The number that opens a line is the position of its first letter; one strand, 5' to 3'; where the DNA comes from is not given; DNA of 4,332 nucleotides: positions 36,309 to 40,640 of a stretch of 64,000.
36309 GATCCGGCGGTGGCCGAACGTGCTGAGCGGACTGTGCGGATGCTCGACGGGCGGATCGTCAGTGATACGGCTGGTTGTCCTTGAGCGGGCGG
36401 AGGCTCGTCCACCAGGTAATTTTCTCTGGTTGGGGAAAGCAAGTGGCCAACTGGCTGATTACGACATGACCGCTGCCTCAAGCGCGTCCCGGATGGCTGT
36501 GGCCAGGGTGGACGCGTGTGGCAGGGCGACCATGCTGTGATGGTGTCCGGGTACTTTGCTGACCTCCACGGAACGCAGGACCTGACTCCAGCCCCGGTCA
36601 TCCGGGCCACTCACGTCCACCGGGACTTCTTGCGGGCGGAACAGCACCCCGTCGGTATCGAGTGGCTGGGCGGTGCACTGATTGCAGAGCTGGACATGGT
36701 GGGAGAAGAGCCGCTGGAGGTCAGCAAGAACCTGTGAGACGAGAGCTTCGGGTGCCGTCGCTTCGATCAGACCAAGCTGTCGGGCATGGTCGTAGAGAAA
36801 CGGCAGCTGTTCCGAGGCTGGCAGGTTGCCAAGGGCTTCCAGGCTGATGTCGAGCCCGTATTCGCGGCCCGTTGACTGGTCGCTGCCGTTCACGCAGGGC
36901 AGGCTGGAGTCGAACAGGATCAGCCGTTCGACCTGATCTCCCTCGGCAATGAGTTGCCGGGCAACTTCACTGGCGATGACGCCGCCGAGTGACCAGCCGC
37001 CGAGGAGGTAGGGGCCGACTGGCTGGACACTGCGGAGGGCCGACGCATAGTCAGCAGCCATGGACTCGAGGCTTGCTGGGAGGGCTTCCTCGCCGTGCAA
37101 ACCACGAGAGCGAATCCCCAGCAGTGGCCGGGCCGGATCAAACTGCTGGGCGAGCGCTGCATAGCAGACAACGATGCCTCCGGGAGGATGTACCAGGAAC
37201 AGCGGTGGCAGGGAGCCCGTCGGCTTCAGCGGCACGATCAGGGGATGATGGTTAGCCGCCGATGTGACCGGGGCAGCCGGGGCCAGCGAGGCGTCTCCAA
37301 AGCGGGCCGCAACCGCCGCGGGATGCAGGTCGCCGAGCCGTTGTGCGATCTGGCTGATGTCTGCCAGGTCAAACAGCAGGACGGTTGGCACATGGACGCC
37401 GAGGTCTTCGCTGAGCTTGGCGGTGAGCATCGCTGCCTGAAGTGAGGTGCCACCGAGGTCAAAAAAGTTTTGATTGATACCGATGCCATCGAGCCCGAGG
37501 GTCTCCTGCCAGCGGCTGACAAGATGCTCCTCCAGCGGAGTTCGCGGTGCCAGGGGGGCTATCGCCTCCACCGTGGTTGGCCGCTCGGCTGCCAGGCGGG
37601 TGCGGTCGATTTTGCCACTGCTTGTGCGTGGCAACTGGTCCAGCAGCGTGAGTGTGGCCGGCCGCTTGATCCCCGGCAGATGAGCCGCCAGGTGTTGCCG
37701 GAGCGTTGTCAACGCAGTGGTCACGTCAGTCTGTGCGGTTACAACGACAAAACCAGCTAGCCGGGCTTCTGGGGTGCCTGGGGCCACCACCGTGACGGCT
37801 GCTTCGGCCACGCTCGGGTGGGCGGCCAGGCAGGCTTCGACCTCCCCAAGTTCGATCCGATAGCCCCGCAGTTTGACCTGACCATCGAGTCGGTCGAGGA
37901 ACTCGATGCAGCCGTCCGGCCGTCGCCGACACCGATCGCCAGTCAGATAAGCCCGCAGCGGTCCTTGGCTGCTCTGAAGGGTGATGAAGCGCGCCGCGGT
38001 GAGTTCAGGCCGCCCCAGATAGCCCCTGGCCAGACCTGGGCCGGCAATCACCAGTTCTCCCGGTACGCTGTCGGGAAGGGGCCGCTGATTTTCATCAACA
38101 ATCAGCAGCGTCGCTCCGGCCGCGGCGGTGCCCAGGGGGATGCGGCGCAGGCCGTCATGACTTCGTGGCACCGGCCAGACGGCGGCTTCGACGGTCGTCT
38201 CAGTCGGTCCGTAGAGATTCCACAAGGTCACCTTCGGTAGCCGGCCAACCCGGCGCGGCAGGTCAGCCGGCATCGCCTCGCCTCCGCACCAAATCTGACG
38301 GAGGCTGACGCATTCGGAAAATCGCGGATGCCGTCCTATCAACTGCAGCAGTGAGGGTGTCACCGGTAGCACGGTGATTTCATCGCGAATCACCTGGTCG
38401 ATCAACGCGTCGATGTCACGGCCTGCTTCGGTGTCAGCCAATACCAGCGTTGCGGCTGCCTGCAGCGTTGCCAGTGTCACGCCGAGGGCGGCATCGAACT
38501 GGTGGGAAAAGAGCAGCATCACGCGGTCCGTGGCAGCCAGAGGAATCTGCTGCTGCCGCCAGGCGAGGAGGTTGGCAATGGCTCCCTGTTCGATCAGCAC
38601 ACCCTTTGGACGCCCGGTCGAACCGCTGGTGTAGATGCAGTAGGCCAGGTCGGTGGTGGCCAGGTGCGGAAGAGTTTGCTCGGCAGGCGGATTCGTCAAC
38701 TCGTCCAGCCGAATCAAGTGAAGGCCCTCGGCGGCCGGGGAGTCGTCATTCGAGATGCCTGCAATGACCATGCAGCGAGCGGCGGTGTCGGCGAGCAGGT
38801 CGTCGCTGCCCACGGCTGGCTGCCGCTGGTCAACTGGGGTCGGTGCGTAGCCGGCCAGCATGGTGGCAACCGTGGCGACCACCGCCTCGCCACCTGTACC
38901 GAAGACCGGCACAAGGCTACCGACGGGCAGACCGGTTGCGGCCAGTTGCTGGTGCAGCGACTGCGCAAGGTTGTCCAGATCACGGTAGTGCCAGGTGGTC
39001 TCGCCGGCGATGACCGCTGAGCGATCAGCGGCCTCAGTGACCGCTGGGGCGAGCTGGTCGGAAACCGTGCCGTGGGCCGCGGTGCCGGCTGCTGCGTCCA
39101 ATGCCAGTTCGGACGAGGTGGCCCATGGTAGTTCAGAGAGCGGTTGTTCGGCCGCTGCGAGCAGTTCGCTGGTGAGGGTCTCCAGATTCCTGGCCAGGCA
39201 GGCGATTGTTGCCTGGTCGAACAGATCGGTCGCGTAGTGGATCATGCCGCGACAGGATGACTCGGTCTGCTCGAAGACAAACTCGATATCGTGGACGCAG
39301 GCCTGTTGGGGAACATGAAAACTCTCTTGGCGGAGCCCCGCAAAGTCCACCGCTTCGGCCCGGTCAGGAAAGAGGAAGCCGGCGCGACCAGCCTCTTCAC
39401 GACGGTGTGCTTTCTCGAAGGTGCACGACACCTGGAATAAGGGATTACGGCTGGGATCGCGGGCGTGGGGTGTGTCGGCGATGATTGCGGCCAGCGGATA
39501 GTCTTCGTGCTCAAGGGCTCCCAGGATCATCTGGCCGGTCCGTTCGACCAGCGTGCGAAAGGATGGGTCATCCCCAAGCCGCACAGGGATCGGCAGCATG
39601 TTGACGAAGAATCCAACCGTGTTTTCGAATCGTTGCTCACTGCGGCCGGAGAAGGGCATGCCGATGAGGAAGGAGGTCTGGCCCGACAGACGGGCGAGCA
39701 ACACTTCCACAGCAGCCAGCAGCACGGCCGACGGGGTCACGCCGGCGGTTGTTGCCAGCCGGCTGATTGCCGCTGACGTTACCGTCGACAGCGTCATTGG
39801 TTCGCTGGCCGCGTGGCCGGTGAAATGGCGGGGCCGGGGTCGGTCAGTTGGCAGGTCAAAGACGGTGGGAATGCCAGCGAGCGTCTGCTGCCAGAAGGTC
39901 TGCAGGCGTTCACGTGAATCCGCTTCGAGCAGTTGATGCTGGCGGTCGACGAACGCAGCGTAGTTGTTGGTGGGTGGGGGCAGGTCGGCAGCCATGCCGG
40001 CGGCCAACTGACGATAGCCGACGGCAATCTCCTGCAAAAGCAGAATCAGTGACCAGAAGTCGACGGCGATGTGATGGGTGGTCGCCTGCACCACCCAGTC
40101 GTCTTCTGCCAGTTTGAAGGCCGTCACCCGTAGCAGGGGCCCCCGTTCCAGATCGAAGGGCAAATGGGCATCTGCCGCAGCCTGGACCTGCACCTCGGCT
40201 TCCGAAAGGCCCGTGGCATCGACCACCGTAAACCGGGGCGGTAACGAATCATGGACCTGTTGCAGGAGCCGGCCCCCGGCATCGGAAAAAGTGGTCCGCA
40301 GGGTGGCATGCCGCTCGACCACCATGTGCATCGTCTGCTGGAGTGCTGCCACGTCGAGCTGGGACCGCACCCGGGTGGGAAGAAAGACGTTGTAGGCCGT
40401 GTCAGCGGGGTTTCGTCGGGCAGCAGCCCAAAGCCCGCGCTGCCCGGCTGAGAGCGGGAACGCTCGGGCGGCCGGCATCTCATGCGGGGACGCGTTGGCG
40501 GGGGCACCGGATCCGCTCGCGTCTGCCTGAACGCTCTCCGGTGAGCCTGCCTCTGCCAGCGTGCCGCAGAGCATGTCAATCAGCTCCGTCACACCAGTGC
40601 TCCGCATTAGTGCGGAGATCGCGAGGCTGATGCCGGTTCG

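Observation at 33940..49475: Compact hybrid PKS-NRPS locus with its own PPTase, ABC exporter parts, an unknown secreted protein and a beta-barrel OMP: candidate lipo-amino-acid or lipopeptide production and export system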

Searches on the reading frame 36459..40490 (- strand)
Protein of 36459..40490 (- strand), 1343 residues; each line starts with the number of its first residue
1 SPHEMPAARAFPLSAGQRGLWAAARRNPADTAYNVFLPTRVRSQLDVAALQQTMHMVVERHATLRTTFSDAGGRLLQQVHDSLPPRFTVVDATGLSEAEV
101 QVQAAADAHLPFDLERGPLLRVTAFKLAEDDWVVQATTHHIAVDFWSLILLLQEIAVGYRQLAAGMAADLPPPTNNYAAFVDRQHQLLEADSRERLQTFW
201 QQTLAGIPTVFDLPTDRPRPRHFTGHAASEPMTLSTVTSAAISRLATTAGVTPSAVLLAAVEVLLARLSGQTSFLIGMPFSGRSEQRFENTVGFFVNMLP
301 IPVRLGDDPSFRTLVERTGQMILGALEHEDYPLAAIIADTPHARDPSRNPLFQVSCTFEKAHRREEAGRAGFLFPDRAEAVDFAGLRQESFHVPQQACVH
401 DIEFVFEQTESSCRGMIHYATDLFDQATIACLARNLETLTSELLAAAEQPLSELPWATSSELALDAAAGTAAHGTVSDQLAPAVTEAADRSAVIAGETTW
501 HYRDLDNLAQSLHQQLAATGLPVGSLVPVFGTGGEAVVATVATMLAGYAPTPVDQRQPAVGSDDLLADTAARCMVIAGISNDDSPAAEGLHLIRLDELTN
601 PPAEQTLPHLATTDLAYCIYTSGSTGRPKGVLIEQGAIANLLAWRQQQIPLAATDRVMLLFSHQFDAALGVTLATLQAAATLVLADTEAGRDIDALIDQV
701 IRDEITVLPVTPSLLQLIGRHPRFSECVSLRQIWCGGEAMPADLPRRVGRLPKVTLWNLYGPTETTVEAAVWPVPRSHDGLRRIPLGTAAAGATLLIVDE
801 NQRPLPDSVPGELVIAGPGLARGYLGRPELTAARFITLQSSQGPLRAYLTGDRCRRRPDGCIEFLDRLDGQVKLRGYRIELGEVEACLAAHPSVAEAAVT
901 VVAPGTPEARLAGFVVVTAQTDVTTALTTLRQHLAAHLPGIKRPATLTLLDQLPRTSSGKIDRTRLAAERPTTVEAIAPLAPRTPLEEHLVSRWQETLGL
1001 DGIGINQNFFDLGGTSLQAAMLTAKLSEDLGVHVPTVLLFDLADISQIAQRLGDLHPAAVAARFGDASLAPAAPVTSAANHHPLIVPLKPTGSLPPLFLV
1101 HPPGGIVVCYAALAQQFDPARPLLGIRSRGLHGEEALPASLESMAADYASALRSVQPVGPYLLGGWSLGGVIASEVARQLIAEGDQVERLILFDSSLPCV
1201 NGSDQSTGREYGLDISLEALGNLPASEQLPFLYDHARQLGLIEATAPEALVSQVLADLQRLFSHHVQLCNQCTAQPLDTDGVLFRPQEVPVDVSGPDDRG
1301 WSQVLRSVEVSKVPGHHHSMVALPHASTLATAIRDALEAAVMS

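Call 20: search_solved_structures(query=window:36459-40490:-, max_evalue=1e-20, show_alignments=0)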
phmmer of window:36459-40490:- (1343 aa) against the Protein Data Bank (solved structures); distinct sequences matched with E-value up to 1e-20: 104 (the best 60 are shown).
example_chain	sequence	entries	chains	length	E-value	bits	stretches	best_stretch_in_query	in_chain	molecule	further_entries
6mfz_A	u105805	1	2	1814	1.1e-176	593.4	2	9-1028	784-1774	Linear gramicidin synthase subunit A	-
9be3_A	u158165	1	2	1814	1.2e-176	593.2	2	10-1028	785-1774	Linear gramicidin synthase subunit A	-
9meh_A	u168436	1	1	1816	1.2e-176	593.2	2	10-1028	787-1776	Linear gramicidin synthase subunit A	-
9be4_A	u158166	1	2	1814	4.7e-176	591.2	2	10-1028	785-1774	Linear gramicidin synthase subunit A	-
6mfy_A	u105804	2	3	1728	5e-163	548.1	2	9-967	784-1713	Linear gramicidin synthase subunit A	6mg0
4zxh_A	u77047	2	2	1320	2.2e-141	476.3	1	12-1201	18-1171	ABBFA_003403 | Tyrocidine synthetase 3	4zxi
8xjz_C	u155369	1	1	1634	2e-140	473.2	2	3-1075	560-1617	Peptide synthetase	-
6p1j_A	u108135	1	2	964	6.5e-130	438.4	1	9-965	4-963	Txo2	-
5u89_A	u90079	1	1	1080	3.1e-126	426.2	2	490-1055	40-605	Amino acid adenylation domain protein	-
9lcq_A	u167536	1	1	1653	1.7e-115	390.6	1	10-1062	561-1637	PvdL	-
9lcp_A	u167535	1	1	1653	2e-115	390.4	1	10-1062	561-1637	PvdL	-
9lco_A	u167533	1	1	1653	7.4e-115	388.5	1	10-1062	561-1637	PvdL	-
6oyf_A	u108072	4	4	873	1.6e-112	380.7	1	12-876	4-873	Txo1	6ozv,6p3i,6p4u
9up2_A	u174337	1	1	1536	5.1e-107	362.5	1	10-1058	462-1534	PvdL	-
2vsq_A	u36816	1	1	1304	1.6e-105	357.6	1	11-1050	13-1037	SURFACTIN SYNTHETASE SUBUNIT 3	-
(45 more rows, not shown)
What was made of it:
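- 36459..40490 (-): Megasynthase, NRPS half (aa 2201-3543): C-A-PCP-TE. The PDB sequence search hits standard C-A-T modules (call 20).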

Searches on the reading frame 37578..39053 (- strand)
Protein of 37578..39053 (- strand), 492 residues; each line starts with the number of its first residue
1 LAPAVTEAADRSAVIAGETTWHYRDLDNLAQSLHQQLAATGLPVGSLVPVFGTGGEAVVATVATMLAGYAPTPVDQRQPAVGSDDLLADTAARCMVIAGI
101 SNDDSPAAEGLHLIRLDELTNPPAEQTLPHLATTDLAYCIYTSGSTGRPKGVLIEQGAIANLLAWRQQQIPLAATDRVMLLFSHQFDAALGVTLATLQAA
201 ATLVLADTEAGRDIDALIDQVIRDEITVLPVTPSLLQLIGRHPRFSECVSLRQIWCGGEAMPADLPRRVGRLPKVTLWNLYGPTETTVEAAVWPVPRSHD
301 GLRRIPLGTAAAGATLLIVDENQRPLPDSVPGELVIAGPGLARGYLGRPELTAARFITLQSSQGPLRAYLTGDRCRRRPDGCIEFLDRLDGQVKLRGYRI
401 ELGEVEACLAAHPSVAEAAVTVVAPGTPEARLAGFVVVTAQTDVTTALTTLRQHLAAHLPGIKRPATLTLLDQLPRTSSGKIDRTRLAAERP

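Call 84: search_solved_structures(query=window:37578-39053:-, max_evalue=1e-40, show_alignments=0)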
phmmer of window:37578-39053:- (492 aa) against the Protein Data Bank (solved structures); distinct sequences matched with E-value up to 1e-40: 55.
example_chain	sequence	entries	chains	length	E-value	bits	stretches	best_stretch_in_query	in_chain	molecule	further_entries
6mfy_A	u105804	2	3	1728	5.9e-127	428.1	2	8-487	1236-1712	Linear gramicidin synthase subunit A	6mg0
9be3_A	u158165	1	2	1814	7e-127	427.9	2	8-487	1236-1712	Linear gramicidin synthase subunit A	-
9be4_A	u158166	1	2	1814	7e-127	427.9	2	8-487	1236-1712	Linear gramicidin synthase subunit A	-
6mfz_A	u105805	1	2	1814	7e-127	427.9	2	8-487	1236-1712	Linear gramicidin synthase subunit A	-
9meh_A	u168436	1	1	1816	7e-127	427.9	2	8-487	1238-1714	Linear gramicidin synthase subunit A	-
8xjz_C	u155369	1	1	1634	4e-95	323.2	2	7-486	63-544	Peptide synthetase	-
6p1j_A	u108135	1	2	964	1.9e-72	248.4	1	19-486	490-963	Txo2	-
5u89_A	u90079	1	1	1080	4.6e-68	233.9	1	11-489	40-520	Amino acid adenylation domain protein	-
9bfd_A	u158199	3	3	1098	1.2e-65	226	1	9-487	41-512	Tyrocidine synthase 1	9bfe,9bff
8hlk_A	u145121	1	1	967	1.5e-65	225.6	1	13-488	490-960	Microcystin synthetase B (Fragment)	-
6ea3_B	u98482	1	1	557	3.4e-65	224.5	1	7-487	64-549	adenylation domain of Fuscachelin synthetase component H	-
7ly7_A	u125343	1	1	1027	7e-62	213.6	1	9-488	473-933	BmdB, Bacillamide NRPS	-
7ly4_E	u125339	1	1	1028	7.1e-62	213.5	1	9-488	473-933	BmdB, bacillamide NRPS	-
6n8e_A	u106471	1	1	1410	1.6e-60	209.1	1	5-487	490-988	holo-ObiF1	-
4d4g_A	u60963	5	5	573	6.2e-60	207.1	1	10-487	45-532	APNAA1 | APNA A1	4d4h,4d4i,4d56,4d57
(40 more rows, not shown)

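Call 85: search_solved_structures(query=window:37578-39053:-, max_evalue=1e-90, show_alignments=5)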
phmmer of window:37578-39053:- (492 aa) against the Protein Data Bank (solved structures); distinct sequences matched with E-value up to 1e-90: 6.
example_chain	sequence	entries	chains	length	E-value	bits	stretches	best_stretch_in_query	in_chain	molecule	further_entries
6mfy_A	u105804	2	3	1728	5.9e-127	428.1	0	8-487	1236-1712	Linear gramicidin synthase subunit A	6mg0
9be3_A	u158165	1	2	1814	7e-127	427.9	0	8-487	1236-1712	Linear gramicidin synthase subunit A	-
9be4_A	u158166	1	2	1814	7e-127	427.9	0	8-487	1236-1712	Linear gramicidin synthase subunit A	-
6mfz_A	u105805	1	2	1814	7e-127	427.9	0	8-487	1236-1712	Linear gramicidin synthase subunit A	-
9meh_A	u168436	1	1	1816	7e-127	427.9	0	8-487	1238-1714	Linear gramicidin synthase subunit A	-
8xjz_C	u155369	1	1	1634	4e-95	323.2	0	7-486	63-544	Peptide synthetase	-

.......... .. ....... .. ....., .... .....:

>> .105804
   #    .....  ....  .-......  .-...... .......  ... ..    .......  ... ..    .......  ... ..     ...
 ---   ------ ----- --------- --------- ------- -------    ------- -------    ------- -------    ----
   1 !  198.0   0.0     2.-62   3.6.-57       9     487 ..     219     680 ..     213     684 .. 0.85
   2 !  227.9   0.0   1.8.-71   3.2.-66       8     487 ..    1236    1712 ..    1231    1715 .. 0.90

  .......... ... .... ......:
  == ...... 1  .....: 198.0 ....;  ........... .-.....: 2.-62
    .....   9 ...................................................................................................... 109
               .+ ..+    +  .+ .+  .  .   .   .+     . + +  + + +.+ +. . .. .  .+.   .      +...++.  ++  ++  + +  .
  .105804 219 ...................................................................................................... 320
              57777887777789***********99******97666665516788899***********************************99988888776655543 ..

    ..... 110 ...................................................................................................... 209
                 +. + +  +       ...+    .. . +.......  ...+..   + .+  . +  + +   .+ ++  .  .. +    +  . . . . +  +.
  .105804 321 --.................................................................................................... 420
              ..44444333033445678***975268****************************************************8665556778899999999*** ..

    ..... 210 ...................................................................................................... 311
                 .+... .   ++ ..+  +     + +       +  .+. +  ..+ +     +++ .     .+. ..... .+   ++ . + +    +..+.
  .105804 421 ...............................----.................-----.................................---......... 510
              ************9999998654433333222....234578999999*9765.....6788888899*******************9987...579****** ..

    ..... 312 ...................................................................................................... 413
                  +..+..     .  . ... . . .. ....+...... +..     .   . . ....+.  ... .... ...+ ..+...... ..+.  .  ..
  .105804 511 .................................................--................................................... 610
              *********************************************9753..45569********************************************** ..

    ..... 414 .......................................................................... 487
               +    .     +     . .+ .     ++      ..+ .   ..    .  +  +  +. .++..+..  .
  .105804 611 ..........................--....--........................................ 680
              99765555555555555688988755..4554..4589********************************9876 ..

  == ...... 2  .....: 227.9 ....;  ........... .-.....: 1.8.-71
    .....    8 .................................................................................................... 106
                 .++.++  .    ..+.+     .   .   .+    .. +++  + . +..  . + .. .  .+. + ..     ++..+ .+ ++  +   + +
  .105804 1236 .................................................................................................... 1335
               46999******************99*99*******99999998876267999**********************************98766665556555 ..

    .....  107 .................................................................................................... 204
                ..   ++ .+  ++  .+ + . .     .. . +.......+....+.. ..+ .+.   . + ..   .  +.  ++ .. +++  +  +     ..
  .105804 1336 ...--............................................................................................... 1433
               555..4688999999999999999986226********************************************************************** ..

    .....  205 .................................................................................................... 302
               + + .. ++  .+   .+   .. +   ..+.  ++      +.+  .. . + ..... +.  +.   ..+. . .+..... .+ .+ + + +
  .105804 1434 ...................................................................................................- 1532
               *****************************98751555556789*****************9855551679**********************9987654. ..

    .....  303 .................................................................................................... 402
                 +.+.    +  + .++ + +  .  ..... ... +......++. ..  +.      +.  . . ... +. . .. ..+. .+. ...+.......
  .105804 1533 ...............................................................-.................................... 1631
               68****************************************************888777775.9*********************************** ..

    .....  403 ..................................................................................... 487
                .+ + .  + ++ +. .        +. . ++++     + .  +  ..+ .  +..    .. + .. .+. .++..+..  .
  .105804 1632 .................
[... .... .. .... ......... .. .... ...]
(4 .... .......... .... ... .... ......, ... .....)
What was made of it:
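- Tried and rejected: The alignment showed it is the sum of two separate A-domain matches of 198 and 228 bits (call 85), so I rejected it.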
